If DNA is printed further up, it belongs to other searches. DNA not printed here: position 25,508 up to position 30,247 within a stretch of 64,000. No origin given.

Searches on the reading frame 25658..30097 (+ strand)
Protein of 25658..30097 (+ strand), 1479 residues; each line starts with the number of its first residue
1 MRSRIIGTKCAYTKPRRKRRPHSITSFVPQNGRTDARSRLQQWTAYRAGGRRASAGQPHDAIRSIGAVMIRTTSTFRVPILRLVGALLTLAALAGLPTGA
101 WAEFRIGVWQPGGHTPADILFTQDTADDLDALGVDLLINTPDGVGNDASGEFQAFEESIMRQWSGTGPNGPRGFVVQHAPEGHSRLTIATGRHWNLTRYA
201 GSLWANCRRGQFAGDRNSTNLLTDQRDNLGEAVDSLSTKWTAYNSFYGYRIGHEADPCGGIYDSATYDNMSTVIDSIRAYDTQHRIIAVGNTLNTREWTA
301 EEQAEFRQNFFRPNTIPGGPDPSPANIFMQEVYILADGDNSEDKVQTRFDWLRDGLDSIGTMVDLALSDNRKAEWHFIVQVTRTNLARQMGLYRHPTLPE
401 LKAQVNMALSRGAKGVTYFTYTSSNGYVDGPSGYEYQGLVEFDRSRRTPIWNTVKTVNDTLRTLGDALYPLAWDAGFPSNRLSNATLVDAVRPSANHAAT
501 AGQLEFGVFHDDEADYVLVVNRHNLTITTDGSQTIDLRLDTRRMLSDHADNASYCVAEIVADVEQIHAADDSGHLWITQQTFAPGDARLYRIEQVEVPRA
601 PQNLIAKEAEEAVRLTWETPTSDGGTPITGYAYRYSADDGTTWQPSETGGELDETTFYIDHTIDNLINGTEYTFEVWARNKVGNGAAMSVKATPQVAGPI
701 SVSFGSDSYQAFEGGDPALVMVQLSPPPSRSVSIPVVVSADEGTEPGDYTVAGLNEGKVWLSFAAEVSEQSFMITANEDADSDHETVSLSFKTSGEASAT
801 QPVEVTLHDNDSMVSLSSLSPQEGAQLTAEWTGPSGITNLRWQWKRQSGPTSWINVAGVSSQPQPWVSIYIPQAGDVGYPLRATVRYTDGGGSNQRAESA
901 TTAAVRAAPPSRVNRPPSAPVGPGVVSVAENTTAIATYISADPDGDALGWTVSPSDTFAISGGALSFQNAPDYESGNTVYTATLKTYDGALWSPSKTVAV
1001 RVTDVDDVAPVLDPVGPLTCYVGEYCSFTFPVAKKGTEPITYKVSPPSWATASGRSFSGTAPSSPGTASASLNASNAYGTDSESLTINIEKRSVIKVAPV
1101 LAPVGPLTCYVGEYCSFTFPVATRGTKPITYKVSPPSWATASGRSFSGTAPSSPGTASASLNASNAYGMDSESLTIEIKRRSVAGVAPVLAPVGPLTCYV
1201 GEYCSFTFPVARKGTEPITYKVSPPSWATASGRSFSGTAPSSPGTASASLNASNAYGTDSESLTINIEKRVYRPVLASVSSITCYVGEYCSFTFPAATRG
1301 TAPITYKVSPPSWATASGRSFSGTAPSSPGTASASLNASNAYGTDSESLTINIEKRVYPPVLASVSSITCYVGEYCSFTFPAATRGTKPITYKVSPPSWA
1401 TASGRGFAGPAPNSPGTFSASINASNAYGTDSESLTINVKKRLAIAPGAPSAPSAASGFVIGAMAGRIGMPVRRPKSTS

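Call 6: search_protein_families(library=pfam, proteins=[window:25658-30097:+], max_evalue=0.01)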
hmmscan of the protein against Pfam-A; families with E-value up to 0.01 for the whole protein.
window:25658-30097:+ (1479 aa): 5 families
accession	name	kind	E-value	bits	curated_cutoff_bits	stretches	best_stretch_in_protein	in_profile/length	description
PF00041.27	fn3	-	1.6e-10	41.5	25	1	600-690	2-79/84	Fibronectin type III domain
PF18981.6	InlK_D3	-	0.00046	20.7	25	0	1413-1440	47-74/75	Internalin K domain (D3/D4)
PF25059.1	FN3_DSCAM-DSCAML_C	-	0.00068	20.4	39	1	622-698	14-84/89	DSCAM/DSCAML C-terminal Fn3-like domain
PF16656.11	Pur_ac_phosph_N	-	0.0016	19.4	30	1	609-681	11-83/93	Purple acid Phosphatase, N-terminal domain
PF02018.23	CBM_4_9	-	0.0046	17.8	25.9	0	659-693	53-86/136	Carbohydrate binding domain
